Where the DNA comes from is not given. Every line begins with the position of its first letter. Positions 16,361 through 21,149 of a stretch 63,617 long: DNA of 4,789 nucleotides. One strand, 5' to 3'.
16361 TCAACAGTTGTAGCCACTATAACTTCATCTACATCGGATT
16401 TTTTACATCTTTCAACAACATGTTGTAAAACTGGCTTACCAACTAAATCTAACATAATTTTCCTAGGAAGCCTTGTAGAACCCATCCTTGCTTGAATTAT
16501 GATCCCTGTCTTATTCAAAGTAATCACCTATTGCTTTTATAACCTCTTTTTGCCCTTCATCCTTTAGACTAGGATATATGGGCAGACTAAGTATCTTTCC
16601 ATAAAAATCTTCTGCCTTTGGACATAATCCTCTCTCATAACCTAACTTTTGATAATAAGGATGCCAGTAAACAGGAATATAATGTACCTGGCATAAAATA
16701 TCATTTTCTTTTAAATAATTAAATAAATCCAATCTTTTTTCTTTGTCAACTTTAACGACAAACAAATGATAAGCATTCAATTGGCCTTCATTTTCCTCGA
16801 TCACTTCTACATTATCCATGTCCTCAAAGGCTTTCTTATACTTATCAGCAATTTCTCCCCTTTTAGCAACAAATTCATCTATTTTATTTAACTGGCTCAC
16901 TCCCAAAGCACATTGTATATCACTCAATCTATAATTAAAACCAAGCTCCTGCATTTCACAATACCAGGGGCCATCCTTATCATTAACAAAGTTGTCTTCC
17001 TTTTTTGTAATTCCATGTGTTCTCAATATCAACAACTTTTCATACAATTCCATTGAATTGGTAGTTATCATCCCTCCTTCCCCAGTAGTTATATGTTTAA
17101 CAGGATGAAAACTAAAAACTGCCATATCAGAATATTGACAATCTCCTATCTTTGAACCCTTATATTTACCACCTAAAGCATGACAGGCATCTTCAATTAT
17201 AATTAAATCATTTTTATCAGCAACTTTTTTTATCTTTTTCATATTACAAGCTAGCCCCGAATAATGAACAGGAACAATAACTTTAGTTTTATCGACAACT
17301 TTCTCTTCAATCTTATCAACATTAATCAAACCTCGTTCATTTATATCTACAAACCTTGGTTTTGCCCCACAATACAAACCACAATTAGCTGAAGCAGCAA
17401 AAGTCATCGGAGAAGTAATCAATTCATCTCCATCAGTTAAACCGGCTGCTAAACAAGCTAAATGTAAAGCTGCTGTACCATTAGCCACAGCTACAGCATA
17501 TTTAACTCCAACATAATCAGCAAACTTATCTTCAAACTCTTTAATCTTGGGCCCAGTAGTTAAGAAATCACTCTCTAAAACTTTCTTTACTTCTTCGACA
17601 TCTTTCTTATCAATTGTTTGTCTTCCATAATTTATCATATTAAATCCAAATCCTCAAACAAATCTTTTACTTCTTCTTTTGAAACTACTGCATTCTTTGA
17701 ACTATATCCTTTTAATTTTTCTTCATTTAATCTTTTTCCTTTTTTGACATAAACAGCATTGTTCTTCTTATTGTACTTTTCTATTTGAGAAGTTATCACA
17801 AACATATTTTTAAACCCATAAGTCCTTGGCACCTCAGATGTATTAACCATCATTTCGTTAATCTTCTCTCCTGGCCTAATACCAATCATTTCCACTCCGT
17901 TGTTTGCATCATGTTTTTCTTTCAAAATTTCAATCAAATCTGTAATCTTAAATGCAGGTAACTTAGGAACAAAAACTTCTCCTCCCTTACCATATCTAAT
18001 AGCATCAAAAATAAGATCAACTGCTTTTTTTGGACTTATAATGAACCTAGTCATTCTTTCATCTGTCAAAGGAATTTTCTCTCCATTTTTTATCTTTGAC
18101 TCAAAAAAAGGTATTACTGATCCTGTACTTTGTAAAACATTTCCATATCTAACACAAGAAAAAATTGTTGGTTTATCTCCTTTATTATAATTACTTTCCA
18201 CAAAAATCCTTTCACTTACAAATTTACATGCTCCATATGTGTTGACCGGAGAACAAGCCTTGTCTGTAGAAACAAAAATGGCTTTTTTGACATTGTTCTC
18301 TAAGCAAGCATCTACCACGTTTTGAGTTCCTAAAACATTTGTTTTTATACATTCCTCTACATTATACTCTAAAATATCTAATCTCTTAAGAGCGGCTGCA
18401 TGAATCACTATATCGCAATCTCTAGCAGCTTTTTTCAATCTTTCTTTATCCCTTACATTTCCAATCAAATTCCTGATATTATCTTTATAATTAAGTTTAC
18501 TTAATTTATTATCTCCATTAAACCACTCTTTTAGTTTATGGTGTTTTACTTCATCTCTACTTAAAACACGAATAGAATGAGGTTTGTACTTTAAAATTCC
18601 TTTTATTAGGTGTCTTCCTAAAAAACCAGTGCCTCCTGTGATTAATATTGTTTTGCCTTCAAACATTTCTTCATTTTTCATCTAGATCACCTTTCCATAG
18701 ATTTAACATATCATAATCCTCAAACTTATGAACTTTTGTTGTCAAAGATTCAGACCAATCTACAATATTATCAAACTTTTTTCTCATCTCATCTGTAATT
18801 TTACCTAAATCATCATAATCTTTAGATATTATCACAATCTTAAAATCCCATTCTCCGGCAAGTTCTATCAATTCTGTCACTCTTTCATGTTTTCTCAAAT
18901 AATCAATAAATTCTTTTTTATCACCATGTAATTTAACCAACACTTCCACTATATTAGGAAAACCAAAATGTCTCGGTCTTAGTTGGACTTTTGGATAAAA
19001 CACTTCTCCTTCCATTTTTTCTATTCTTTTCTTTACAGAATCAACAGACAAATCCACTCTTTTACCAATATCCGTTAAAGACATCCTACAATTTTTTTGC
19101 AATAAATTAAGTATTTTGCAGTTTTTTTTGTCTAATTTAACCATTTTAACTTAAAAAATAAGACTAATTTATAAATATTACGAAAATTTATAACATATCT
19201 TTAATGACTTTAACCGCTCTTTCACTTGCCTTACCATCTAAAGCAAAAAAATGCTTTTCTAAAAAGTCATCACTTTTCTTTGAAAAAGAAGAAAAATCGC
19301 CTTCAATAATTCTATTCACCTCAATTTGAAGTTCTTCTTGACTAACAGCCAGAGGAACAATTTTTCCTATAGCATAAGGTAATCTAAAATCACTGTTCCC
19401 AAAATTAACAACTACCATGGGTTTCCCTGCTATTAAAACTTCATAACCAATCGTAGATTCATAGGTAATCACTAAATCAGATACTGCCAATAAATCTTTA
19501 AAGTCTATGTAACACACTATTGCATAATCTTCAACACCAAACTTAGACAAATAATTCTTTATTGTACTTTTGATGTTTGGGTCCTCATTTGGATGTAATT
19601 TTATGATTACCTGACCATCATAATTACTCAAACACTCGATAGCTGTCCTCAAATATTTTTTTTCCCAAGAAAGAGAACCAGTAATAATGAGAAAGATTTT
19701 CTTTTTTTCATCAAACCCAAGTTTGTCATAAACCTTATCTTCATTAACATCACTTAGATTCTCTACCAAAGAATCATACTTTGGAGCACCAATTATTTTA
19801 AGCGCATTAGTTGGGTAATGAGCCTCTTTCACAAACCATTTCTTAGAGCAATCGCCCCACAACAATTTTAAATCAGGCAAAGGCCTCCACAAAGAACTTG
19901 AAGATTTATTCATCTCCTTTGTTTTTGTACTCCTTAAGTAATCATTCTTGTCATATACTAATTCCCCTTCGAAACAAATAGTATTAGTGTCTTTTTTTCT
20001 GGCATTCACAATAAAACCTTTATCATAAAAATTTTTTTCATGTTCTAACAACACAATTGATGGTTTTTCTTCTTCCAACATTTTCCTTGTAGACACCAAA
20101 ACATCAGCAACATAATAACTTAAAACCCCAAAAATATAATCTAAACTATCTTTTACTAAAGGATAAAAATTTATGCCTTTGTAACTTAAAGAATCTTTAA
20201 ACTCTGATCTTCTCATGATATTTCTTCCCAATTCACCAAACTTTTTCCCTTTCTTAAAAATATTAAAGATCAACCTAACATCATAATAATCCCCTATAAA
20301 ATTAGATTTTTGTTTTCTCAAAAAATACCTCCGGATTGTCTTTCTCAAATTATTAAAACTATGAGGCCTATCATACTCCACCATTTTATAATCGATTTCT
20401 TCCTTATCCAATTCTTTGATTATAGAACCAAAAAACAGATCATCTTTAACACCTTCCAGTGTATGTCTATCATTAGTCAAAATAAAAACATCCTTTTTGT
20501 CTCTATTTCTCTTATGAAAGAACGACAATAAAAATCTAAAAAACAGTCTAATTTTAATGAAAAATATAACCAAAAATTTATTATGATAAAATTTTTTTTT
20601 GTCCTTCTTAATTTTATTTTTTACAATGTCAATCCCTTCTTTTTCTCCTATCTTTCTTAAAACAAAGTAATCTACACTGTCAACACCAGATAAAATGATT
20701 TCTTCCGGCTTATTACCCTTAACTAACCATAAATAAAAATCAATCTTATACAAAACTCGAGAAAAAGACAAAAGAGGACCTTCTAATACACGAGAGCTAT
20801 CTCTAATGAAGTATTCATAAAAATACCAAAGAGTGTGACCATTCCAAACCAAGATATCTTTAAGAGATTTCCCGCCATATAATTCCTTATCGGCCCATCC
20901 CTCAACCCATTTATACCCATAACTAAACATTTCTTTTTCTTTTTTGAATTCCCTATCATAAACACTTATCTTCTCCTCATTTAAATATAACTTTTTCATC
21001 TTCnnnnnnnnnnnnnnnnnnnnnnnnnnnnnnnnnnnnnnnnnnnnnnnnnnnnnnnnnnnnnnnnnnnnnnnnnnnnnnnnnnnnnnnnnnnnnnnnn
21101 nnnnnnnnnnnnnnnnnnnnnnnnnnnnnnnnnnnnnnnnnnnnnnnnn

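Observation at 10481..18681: Folate one-carbon module (formyltransferase core, 5-formyl-THF cyclo-ligase, FolD) embedded in a pseudaminic-acid-type sugar operon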

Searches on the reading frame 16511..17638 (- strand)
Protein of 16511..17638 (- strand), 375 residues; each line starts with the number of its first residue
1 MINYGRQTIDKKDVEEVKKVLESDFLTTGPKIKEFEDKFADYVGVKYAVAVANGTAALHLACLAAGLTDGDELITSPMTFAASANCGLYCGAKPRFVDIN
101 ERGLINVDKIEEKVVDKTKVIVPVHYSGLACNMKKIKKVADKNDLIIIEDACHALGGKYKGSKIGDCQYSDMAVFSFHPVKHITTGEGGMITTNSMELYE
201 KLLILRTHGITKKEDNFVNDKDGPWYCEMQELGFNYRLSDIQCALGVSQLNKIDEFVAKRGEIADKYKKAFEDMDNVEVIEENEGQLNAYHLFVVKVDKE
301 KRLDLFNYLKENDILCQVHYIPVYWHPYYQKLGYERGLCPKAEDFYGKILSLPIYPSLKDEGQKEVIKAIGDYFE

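Call 3: search_protein_families(library=pfam, proteins=[window:16511-17638:-], max_evalue=0.01)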
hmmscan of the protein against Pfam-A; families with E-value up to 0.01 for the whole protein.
window:16511-17638:- (375 aa): 5 families
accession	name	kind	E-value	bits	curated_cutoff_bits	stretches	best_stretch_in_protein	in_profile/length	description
PF01041.23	DegT_DnrJ_EryC1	-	2.3e-121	405.9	19.8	1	8-370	2-359/360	DegT/DnrJ/EryC1/StrS aminotransferase family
PF00155.27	Aminotran_1_2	-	2e-08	34.3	19.7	1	30-156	41-191/361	Aminotransferase class I and II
PF00266.25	Aminotran_5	-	1.1e-07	31.6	21.5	1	31-159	44-184/371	Aminotransferase class-V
PF01212.27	Beta_elim_lyase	-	2.9e-07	30.5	27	1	29-275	31-269/288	Beta-eliminating lyase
PF01053.26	Cys_Met_Meta_PP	-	0.0012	18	27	1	29-151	51-174/381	Cys/Met metabolism PLP-dependent enzyme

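Call 4: search_protein_families(library=ncbifam, proteins=[window:16511-17638:-], max_evalue=0.01)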
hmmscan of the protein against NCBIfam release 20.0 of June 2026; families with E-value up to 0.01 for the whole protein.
window:16511-17638:- (375 aa): 27 families (the best 25 are shown)
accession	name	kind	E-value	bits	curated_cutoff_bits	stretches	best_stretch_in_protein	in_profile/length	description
TIGR03588.1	PseC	equivalog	3.8e-153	509.9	423.5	1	1-371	1-377/380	UDP-4-amino-4,6-dideoxy-N-acetyl-beta-L-altrosamine transaminase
NF008658.2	PRK11658.1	equivalog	1.6e-83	280.4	631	1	3-372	6-375/379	UDP-4-amino-4-deoxy-L-arabinose aminotransferase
TIGR04181.1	NHT_00031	hypoth_equivalog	2.1e-75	253.8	420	1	9-353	8-357/359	LegC family aminotransferase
NF008687.0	PRK11706.1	equivalog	2.6e-71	240.4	375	1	1-374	1-374/375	dTDP-4-amino-4,6-dideoxygalactose transaminase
TIGR02379.1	ECA_wecE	subfamily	8.6e-59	199.2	434.85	1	15-375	15-376/376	dTDP-4-amino-4,6-dideoxy-D-glucose transaminase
TIGR04427.1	PLP_DesI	equivalog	1.3e-52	179.3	650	1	10-367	30-376/390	dTDP-4-dehydro-6-deoxyglucose aminotransferase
NF011936.0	PRK15407.1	equivalog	6.2e-50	170.1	423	2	2-208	37-250/440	lipopolysaccharide biosynthesis protein RfbH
TIGR01977.1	am_tr_V_EF2568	hypoth_equivalog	9.5e-09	34.7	377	1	26-198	40-218/376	cysteine desulfurase family protein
TIGR01979.1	sufS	subfamily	3.9e-06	26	475.1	1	33-179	65-221/403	SufS family cysteine desulfurase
NF006003.0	PRK08133.1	equivalog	4.4e-06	25.6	522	1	28-154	64-191/396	O-succinylhomoserine sulfhydrylase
NF004975.0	PRK06348.1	equivalog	1.9e-05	23.8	549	1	45-152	89-203/384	pyridoxal phosphate-dependent aminotransferase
TIGR01141.1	hisC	equivalog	9.7e-05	21.4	276.55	1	30-151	55-182/349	histidinol-phosphate transaminase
TIGR03403.1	nifS_epsilon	equivalog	0.00021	20.2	587.7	1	90-198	113-220/382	NifS family cysteine desulfurase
TIGR01328.1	met_gam_lyase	equivalog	0.00024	20.1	549.7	1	29-154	58-184/391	methionine gamma-lyase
NF005215.0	PRK06702.1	equivalog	0.00027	20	709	1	29-142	60-172/432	bifunctional O-acetylhomoserine aminocarboxypropyltransferase/cysteine synthase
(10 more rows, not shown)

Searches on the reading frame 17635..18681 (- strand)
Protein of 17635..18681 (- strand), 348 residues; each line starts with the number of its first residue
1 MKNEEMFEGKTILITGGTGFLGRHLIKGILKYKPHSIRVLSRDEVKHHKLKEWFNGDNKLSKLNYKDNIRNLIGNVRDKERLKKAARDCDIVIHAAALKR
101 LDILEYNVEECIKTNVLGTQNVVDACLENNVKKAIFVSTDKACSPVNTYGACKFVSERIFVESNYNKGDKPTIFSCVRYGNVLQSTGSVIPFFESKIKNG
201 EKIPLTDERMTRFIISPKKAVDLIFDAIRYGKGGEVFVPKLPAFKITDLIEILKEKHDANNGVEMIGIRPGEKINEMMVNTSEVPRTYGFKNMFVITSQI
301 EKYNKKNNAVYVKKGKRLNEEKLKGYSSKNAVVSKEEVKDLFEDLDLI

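Call 3: search_protein_families(library=pfam, proteins=[window:17635-18681:-], max_evalue=0.01)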
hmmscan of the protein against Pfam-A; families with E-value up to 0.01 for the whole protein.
window:17635-18681:- (348 aa): 12 families
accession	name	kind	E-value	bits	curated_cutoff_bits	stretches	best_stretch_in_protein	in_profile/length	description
PF02719.21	Polysacc_synt_2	-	4.7e-92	308.7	20.2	1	12-296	1-291/293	Polysaccharide biosynthesis protein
PF01073.25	3Beta_HSD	-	9.3e-24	84.3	22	1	13-145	1-122/280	3-beta hydroxysteroid dehydrogenase/isomerase family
PF01370.27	Epimerase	-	1.9e-21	77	20.9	1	12-210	1-207/240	NAD dependent epimerase/dehydratase family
PF07993.18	NAD_binding_4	-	6.7e-18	65.2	20.1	1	14-146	1-143/258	Male sterility protein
PF16363.11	GDP_Man_Dehyd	-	2.1e-12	47.6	27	1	13-140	1-130/332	GDP-mannose 4,6 dehydratase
PF13460.12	NAD_binding_10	-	6.7e-12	46.1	27.2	1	16-143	1-102/184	NAD(P)H-binding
PF04321.23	RmlD_sub_bind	-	3.4e-11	43.2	27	1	11-141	2-103/287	RmlD substrate binding domain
PF05368.20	NmrA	-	9.9e-11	42.2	27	1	10-208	3-183/298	NmrA-like family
PF08659.16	KR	-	1.2e-05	25.8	22.6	1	11-138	2-135/180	KR domain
PF00106.31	adh_short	-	0.00011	22.2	26.6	1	10-131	1-124/195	short chain dehydrogenase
PF03807.23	F420_oxidored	-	0.0012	19.9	21.6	1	17-98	6-69/94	NADP oxidoreductase coenzyme F420-dependent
PF01488.26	Shikimate_DH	-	0.003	18.1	24.3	0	6-133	9-119/138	Shikimate / quinate 5-dehydrogenase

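Call 4: search_protein_families(library=ncbifam, proteins=[window:17635-18681:-], max_evalue=0.01)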
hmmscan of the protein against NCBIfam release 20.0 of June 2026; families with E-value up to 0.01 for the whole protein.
window:17635-18681:- (348 aa): 34 families (the best 25 are shown)
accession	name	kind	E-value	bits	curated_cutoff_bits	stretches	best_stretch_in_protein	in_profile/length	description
TIGR03589.1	PseB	equivalog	6.7e-107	357.2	407.75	1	6-340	1-322/324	UDP-N-acetylglucosamine 4,6-dehydratase (inverting)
TIGR04130.1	FnlA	equivalog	1.1e-63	215.2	730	1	6-346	1-329/337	UDP-N-acetylglucosamine 4,6-dehydratase/5-epimerase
TIGR04180.1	EDH_00030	hypoth_equivalog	1.3e-18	67.2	475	1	12-155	1-131/297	NAD-dependent 4,6-dehydratase LegB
TIGR01746.1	Thioester-redct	subfamily_domain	7.2e-17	61.7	213.35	1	11-156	1-173/371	thioester reductase domain-containing protein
TIGR03466.1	HpnA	hypoth_equivalog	1.5e-16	60.2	367.65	1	11-140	2-114/327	hopanoid-associated sugar epimerase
TIGR01181.1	dTDP_gluc_dehyt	equivalog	2.6e-13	49.7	365.1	1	12-147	2-133/321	dTDP-glucose 4,6-dehydratase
NF042422.1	oxyalk_red_OleD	equivalog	1.2e-12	47.9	580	1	12-140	3-111/329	2-alkyl-3-oxoalkanoate reductase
TIGR01179.1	galE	equivalog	5.2e-12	45.2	262.3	1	12-183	2-177/332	UDP-glucose 4-epimerase GalE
TIGR02622.1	CDP_4_6_dhtase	equivalog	1.6e-11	44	278.45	1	6-143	1-133/352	CDP-glucose 4,6-dehydratase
NF041293.1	G6PDh_Azf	equivalog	5.7e-11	42.3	400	1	10-148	3-124/252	NAD-dependent glucose-6-phosphate dehydrogenase Azf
NF042423.1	oxyalk_red_Shew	equivalog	4.6e-10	39.1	580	1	10-140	9-119/331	2-alkyl-3-oxoalkanoate reductase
TIGR02197.1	heptose_epim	equivalog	6.4e-10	38.7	274.6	1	12-182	1-170/316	ADP-glyceromanno-heptose 6-epimerase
TIGR01214.1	rmlD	equivalog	1.2e-09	37.8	224.05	1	11-140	1-101/285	dTDP-4-dehydrorhamnose reductase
NF005539.0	PRK07201.1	equivalog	3e-09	36.2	549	1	12-126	3-112/657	SDR family oxidoreductase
NF043036.1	ErythonDh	equivalog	8.4e-09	35.1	325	1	12-138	3-124/321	D-erythronate dehydrogenase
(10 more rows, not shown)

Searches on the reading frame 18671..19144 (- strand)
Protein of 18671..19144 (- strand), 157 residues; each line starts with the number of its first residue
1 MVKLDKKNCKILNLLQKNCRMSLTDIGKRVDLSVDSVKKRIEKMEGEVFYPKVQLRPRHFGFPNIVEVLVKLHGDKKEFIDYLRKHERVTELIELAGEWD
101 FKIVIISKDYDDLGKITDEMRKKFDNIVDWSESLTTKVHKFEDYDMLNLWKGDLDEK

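Call 21: search_protein_families(library=pfam, proteins=[window:18671-19144:-], max_evalue=0.0001)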
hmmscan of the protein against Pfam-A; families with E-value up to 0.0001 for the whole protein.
window:18671-19144:- (157 aa): 3 families
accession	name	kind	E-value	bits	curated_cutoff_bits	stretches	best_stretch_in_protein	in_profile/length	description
PF13404.12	HTH_AsnC-type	-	6.3e-13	48.8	27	1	4-45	1-42/42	AsnC-type helix-turn-helix domain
PF13412.12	HTH_24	-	7.5e-11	41.9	21.9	1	4-45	1-42/48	Winged helix-turn-helix DNA-binding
PF01037.27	AsnC_trans_reg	-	6.9e-07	29.5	25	1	68-121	1-56/73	Lrp/AsnC ligand binding domain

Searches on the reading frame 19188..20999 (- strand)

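Call 21: search_protein_families(library=pfam, proteins=[window:19188-20999:-], max_evalue=0.0001)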
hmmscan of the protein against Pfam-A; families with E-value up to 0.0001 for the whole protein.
window:19188-20999:- (603 aa): 2 families
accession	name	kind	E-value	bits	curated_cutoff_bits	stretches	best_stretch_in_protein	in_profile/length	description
PF04464.20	Glyphos_transf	-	7.7e-08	32.1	22.1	1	392-599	152-365/367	CDP-Glycerol:Poly(glycerophosphate) glycerophosphotransferase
PF02350.25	Epimerase_2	-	1.1e-06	28.3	30.6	1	396-600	143-347/347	UDP-N-acetylglucosamine 2-epimerase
